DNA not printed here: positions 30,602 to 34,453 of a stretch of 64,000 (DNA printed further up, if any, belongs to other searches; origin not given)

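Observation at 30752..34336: Alanyl-tRNA synthetase fused to an N-terminal EF1B-gamma-type GST-like domain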

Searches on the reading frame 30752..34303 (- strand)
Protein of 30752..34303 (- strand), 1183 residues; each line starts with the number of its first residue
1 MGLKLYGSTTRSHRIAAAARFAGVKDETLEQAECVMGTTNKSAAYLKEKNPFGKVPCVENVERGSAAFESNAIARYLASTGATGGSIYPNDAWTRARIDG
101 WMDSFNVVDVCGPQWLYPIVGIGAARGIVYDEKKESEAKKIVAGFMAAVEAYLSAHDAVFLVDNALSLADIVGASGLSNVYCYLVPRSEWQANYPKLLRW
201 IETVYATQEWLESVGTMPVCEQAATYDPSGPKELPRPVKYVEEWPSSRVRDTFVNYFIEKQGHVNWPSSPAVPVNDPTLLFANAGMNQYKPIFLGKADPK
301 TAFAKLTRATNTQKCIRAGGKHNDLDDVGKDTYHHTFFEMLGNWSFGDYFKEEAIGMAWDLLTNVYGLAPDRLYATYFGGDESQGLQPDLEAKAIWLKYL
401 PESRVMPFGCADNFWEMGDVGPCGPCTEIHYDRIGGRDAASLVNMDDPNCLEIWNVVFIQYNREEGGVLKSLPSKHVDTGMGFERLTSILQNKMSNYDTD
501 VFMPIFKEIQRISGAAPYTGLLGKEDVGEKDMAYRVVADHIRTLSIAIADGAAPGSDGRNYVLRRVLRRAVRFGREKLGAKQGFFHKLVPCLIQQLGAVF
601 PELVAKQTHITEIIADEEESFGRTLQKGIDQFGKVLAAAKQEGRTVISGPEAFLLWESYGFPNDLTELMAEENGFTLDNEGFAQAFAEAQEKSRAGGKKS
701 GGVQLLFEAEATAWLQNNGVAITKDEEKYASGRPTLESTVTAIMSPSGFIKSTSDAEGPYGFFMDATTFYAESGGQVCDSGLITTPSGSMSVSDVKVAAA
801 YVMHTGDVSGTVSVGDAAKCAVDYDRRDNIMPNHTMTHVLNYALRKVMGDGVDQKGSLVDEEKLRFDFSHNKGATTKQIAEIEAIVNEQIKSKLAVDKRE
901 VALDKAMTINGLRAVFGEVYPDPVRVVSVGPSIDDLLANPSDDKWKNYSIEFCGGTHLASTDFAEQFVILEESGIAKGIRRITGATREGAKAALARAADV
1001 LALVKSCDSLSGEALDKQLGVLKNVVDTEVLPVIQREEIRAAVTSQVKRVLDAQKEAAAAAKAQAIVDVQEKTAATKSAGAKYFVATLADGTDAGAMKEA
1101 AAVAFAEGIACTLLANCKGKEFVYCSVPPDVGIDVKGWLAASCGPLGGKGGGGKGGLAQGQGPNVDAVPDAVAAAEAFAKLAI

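Call 3: search_protein_families(library=pfam, proteins=[window:30752-34303:-], max_evalue=0.01)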
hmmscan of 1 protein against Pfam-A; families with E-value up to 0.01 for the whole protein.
window:30752-34303:- (1183 aa): 8 families
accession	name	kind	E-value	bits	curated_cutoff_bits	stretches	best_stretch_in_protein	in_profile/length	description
PF01411.24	tRNA-synt_2c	-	1.3e-197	658.2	30.3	1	249-826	2-552/552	tRNA synthetases class II (A)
PF07973.19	tRNA_SAD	-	1.8e-11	44.3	24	1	924-982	1-43/44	Threonyl and Alanyl tRNA synthetase second additional domain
PF02272.25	DHHA1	-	1.4e-09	38.7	25.9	1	1081-1180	2-101/102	DHHA1 domain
PF02798.26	GST_N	-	1.1e-07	32.5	20.9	1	1-78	1-75/76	Glutathione S-transferase, N-terminal domain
PF13409.12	GST_N_2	-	1.4e-06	29.2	25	1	12-79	5-69/70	Glutathione S-transferase, N-terminal domain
PF00043.30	GST_C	-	5.1e-06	27.1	20.7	1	131-206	20-91/93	Glutathione S-transferase, C-terminal domain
PF14497.11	GST_C_3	-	1.1e-05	26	21.6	1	131-207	15-94/104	Glutathione S-transferase, C-terminal domain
PF13417.12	GST_N_3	-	0.0098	16.7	22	0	14-79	12-69/75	Glutathione S-transferase, N-terminal domain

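Call 4: search_protein_families(library=ncbifam, proteins=[window:30752-34303:-], max_evalue=0.01)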
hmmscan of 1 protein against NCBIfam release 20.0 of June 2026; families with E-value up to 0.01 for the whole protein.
window:30752-34303:- (1183 aa): 5 families
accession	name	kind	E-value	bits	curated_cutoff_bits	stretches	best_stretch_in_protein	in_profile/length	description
TIGR00344.1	alaS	equivalog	8.6e-237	788.5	457.05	1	249-1162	2-847/847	alanine--tRNA ligase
NF002436.0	PRK01584.1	equivalog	1.6e-137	459.5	529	2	248-700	5-441/595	alanine--tRNA ligase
TIGR03683.1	A-tRNA_syn_arch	equivalog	2.5e-76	257.6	744.7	3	536-1177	330-899/902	alanine--tRNA ligase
NF040865.1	a_tRNA_ed_AlaXM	equivalog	2.2e-26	93.1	300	1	762-982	26-229/234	alanyl-tRNA editing protein AlaXM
TIGR01262.1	maiA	equivalog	1.2e-05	25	171.05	1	12-179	11-172/211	maleylacetoacetate isomerase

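Call 7: list_cluster_members(proteins=[window:30755-34303:-])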
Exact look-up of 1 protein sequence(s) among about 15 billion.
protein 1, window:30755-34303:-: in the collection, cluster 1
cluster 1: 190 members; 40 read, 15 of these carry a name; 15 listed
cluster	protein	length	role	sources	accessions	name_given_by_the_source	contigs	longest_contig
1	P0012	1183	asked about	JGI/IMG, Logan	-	alanyl-tRNA synthetase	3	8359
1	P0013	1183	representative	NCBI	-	-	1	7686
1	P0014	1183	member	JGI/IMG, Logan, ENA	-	alanyl-tRNA synthetase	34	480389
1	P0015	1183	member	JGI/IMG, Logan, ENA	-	alanyl-tRNA synthetase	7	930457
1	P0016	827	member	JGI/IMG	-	alanyl-tRNA synthetase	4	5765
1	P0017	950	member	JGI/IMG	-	alanyl-tRNA synthetase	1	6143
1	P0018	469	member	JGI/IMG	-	alanyl-tRNA synthetase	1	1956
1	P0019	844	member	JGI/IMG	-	alanyl-tRNA synthetase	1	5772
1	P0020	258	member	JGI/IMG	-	alanyl-tRNA synthetase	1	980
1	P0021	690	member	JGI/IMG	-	alanyl-tRNA synthetase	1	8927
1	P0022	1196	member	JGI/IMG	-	alanyl-tRNA synthetase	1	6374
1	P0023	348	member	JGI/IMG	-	alanyl-tRNA synthetase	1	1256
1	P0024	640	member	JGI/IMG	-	alanyl-tRNA synthetase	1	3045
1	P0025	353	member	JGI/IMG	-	alanyl-tRNA synthetase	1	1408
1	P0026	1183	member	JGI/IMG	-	alanyl-tRNA synthetase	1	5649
